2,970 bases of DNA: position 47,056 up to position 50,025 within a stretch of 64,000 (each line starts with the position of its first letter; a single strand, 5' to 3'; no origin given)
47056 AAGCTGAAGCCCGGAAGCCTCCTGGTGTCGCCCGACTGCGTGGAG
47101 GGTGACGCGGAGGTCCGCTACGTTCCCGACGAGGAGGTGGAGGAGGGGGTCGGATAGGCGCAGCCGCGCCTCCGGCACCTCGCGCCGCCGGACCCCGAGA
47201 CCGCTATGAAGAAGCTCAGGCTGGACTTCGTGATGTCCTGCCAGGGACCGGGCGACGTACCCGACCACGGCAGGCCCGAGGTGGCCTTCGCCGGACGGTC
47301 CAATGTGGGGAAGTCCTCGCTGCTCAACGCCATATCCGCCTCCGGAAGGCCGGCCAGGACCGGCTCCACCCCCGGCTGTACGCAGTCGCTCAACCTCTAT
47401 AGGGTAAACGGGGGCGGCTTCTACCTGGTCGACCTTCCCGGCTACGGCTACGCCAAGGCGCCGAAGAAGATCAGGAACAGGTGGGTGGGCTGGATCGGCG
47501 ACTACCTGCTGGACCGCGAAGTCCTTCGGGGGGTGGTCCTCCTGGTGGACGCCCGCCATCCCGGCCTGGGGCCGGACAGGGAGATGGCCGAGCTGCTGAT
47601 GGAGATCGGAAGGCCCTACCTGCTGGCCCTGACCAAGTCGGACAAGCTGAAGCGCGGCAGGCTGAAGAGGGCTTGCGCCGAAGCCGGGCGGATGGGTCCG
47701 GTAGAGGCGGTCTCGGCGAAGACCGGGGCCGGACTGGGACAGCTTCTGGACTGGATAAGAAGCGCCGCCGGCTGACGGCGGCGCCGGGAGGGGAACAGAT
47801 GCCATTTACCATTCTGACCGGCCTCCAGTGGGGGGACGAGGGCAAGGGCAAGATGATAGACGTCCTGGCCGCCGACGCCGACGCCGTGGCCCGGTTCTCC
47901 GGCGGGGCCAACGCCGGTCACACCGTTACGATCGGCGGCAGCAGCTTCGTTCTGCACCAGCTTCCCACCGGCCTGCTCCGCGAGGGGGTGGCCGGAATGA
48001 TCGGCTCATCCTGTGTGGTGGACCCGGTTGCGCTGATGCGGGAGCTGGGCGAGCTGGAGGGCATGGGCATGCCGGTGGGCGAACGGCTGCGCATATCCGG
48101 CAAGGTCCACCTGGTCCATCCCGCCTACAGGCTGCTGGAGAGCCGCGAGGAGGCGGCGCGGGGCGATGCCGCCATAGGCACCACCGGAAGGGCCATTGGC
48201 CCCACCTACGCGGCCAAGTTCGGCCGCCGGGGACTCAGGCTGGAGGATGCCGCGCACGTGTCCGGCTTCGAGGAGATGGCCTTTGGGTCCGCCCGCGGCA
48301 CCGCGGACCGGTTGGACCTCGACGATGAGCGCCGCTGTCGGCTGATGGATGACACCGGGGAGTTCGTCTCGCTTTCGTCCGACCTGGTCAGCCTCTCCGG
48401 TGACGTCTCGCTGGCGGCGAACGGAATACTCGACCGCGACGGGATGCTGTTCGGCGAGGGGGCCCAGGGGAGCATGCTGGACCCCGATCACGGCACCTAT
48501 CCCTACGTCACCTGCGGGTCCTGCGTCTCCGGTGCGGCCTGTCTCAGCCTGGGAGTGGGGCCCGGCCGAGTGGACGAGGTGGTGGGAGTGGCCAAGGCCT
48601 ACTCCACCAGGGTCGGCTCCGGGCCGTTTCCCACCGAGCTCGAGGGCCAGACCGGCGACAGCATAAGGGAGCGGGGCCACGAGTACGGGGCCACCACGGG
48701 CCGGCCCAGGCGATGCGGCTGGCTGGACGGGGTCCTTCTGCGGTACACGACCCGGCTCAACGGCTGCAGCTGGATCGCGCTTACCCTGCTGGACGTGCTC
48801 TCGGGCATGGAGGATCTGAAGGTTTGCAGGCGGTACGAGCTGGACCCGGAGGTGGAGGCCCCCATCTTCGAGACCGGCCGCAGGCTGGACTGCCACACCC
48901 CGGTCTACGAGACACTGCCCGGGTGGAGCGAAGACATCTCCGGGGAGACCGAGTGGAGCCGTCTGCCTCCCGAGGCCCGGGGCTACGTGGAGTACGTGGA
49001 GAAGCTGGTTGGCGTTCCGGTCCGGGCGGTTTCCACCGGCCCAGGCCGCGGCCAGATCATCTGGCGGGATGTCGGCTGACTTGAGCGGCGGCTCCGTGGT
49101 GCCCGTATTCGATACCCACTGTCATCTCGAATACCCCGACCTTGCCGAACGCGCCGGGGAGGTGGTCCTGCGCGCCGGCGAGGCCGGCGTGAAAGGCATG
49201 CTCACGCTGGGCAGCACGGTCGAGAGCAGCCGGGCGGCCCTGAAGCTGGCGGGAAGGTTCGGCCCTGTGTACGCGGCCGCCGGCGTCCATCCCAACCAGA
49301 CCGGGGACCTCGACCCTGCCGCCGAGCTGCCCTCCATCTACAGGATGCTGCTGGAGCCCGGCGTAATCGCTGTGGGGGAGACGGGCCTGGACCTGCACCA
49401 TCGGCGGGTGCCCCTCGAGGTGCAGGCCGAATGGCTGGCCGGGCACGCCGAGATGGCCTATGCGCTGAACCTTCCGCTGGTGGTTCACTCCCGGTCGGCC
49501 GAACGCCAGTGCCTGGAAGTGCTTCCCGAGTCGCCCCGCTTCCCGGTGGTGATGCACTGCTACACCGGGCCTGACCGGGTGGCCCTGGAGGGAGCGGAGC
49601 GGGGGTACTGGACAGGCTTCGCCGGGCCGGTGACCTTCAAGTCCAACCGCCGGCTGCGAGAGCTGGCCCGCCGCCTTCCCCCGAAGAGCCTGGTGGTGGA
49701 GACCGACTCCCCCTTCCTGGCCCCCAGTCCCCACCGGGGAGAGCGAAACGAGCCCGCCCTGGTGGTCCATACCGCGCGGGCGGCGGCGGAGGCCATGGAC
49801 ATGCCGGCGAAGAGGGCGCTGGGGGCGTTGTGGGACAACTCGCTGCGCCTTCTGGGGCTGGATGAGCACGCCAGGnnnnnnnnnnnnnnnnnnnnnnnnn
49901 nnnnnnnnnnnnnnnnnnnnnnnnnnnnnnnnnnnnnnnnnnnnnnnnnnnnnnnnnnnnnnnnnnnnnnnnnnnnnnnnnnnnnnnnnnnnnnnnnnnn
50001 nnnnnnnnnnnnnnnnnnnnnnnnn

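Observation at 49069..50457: TatD-family nuclease fused to a small radical-SAM domain, translationally overlapped with purA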

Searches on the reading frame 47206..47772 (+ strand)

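Call 37: search_protein_families(library=ncbifam, proteins=[window:47206-47772:+], max_evalue=0.00001)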
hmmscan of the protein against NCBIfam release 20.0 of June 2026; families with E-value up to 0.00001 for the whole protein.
window:47206-47772:+ (189 aa): 9 families
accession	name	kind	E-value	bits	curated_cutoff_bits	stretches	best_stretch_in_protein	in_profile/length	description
TIGR03598.1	GTPase_YsxC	equivalog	2.6e-52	177.2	124.45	1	7-180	2-181/186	ribosome biogenesis GTP-binding protein YihA/YsxC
NF003255.0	PRK04213.1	equivalog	1.1e-17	64.1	164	1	23-167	9-164/204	GTP-binding protein EngB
TIGR03594.1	GTPase_EngA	equivalog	3e-14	52.9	306.7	1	25-185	2-157/432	ribosome biogenesis GTPase Der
NF000908.1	PRK00089.1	equivalog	4.4e-10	39.3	237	1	26-186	6-165/291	GTPase Era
TIGR03596.1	GTPase_YlqF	equivalog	8.3e-10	38.5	208.2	1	29-80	124-173/276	ribosome biogenesis GTPase YlqF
NF002828.0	PRK03003.1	equivalog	1.1e-09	37.5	631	1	21-184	38-196/477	ribosome biogenesis GTPase Der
NF007071.0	PRK09518.1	equivalog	9.9e-09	34.2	953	1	26-184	274-427/706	bifunctional cytidylate kinase/GTPase Der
TIGR00231.1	small_GTP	domain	9.9e-08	31.9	42.5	1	24-180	4-158/164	GTP-binding protein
TIGR03918.1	GTP_HydF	equivalog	2.8e-06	26.4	325.55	0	19-184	3-163/392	[FeFe] hydrogenase H-cluster maturation GTPase HydF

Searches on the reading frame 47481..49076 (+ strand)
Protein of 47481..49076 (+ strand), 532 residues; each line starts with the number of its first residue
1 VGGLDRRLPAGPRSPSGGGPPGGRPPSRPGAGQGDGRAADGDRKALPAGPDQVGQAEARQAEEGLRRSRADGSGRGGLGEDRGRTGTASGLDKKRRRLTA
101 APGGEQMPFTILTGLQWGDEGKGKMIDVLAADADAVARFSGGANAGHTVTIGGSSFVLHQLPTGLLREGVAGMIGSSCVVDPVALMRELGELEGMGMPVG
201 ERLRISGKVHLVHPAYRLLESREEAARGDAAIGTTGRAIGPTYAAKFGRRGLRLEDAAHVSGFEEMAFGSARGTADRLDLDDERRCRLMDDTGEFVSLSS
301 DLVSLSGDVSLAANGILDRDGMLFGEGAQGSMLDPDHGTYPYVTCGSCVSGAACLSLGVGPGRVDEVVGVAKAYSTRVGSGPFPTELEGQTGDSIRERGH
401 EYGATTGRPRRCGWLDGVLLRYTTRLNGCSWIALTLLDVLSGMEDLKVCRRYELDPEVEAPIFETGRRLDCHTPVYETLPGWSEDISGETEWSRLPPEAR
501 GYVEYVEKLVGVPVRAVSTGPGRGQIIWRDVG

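Call 37: search_protein_families(library=ncbifam, proteins=[window:47481-49076:+], max_evalue=0.00001)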
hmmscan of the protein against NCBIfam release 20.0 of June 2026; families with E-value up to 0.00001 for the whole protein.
window:47481-49076:+ (532 aa): 6 families
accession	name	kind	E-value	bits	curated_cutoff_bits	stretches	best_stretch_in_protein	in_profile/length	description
NF002223.0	PRK01117.1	equivalog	6e-141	470.1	402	1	110-528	4-423/430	adenylosuccinate synthase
TIGR00184.1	purA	equivalog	1e-125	419.9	395.55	1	111-527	1-418/425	adenylosuccinate synthase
NF010355.0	PRK13783.1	equivalog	3.6e-97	326.1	445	1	112-526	5-401/404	adenylosuccinate synthase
NF010357.0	PRK13785.1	equivalog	1.2e-87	294.5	700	1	110-528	4-449/455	adenylosuccinate synthase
NF003295.0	PRK04293.1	equivalog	1.3e-64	218.3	368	2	302-453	149-296/337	adenylosuccinate synthetase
NF038379.2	amino_Aden_PurZ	exception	1.4e-26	93.4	300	1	110-422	2-287/293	succino-amino-deoxyadenylate synthase PurZ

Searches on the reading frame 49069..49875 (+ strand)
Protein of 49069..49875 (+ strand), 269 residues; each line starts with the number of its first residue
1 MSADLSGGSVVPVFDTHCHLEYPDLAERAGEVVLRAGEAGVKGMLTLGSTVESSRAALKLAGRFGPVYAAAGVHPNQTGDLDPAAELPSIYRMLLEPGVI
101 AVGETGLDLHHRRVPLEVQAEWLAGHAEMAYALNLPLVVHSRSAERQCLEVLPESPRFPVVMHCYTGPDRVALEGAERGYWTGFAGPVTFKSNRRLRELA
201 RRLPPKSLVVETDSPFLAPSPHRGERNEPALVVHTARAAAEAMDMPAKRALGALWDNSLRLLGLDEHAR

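Call 13: search_solved_structures(query=window:49069-49875:+, max_evalue=0.00001)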
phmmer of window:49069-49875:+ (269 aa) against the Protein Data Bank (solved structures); distinct sequences matched with E-value up to 0.00001: 14.
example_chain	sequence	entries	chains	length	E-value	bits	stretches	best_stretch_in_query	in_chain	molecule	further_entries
6l25_A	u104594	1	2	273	8.1e-40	140.2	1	13-253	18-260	Deoxyribonuclease YcfH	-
2gzx_A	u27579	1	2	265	1e-39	139.8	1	14-262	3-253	putative TatD related DNase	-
1yix_A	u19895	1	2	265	2.8e-38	135.1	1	14-265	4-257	deoxyribonuclease ycfH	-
1j6o_A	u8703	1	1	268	4.3e-37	131.2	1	14-261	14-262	TatD-related deoxyribonuclease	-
1xwy_A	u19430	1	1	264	2.9e-29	105.6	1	13-240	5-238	Deoxyribonuclease tatD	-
4pe8_A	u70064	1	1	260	4.3e-29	105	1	14-240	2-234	Tat-linked quality control protein TatD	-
4p5u_A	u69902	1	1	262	4.4e-29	105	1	14-240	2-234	Tat-linked quality control protein TatD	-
1zzm_A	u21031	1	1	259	9e-27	97.4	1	13-262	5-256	putative deoxyribonuclease yjjV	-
2y1h_A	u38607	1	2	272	8.8e-25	90.9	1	12-262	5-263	PUTATIVE DEOXYRIBONUCLEASE TATDN3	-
3rcm_A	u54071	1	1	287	7.9e-22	81.2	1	24-240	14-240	TatD family hydrolase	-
8efg_A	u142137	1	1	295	2.2e-16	63.3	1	31-226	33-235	Deoxyribonuclease TATDN1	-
2xio_A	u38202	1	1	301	5.7e-16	62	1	31-226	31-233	PUTATIVE DEOXYRIBONUCLEASE TATDN1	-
3gg7_A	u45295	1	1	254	4.8e-11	45.8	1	13-264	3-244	uncharacterized metalloprotein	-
9xsn_A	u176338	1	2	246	3.8e-10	42.9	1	11-261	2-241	Hydrolase TatD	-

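Call 59: search_solved_structures(query=window:49069-49875:+, max_evalue=1e-30, show_alignments=4)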
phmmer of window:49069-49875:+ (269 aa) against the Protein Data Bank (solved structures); distinct sequences matched with E-value up to 1e-30: 4.
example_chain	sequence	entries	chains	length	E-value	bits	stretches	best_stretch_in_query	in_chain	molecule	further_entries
6l25_A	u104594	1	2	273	8.1e-40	140.2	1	13-253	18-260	Deoxyribonuclease YcfH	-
2gzx_A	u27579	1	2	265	1e-39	139.8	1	14-262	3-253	putative TatD related DNase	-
1yix_A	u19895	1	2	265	2.8e-38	135.1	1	14-265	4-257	deoxyribonuclease ycfH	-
1j6o_A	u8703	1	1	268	4.3e-37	131.2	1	14-261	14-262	TatD-related deoxyribonuclease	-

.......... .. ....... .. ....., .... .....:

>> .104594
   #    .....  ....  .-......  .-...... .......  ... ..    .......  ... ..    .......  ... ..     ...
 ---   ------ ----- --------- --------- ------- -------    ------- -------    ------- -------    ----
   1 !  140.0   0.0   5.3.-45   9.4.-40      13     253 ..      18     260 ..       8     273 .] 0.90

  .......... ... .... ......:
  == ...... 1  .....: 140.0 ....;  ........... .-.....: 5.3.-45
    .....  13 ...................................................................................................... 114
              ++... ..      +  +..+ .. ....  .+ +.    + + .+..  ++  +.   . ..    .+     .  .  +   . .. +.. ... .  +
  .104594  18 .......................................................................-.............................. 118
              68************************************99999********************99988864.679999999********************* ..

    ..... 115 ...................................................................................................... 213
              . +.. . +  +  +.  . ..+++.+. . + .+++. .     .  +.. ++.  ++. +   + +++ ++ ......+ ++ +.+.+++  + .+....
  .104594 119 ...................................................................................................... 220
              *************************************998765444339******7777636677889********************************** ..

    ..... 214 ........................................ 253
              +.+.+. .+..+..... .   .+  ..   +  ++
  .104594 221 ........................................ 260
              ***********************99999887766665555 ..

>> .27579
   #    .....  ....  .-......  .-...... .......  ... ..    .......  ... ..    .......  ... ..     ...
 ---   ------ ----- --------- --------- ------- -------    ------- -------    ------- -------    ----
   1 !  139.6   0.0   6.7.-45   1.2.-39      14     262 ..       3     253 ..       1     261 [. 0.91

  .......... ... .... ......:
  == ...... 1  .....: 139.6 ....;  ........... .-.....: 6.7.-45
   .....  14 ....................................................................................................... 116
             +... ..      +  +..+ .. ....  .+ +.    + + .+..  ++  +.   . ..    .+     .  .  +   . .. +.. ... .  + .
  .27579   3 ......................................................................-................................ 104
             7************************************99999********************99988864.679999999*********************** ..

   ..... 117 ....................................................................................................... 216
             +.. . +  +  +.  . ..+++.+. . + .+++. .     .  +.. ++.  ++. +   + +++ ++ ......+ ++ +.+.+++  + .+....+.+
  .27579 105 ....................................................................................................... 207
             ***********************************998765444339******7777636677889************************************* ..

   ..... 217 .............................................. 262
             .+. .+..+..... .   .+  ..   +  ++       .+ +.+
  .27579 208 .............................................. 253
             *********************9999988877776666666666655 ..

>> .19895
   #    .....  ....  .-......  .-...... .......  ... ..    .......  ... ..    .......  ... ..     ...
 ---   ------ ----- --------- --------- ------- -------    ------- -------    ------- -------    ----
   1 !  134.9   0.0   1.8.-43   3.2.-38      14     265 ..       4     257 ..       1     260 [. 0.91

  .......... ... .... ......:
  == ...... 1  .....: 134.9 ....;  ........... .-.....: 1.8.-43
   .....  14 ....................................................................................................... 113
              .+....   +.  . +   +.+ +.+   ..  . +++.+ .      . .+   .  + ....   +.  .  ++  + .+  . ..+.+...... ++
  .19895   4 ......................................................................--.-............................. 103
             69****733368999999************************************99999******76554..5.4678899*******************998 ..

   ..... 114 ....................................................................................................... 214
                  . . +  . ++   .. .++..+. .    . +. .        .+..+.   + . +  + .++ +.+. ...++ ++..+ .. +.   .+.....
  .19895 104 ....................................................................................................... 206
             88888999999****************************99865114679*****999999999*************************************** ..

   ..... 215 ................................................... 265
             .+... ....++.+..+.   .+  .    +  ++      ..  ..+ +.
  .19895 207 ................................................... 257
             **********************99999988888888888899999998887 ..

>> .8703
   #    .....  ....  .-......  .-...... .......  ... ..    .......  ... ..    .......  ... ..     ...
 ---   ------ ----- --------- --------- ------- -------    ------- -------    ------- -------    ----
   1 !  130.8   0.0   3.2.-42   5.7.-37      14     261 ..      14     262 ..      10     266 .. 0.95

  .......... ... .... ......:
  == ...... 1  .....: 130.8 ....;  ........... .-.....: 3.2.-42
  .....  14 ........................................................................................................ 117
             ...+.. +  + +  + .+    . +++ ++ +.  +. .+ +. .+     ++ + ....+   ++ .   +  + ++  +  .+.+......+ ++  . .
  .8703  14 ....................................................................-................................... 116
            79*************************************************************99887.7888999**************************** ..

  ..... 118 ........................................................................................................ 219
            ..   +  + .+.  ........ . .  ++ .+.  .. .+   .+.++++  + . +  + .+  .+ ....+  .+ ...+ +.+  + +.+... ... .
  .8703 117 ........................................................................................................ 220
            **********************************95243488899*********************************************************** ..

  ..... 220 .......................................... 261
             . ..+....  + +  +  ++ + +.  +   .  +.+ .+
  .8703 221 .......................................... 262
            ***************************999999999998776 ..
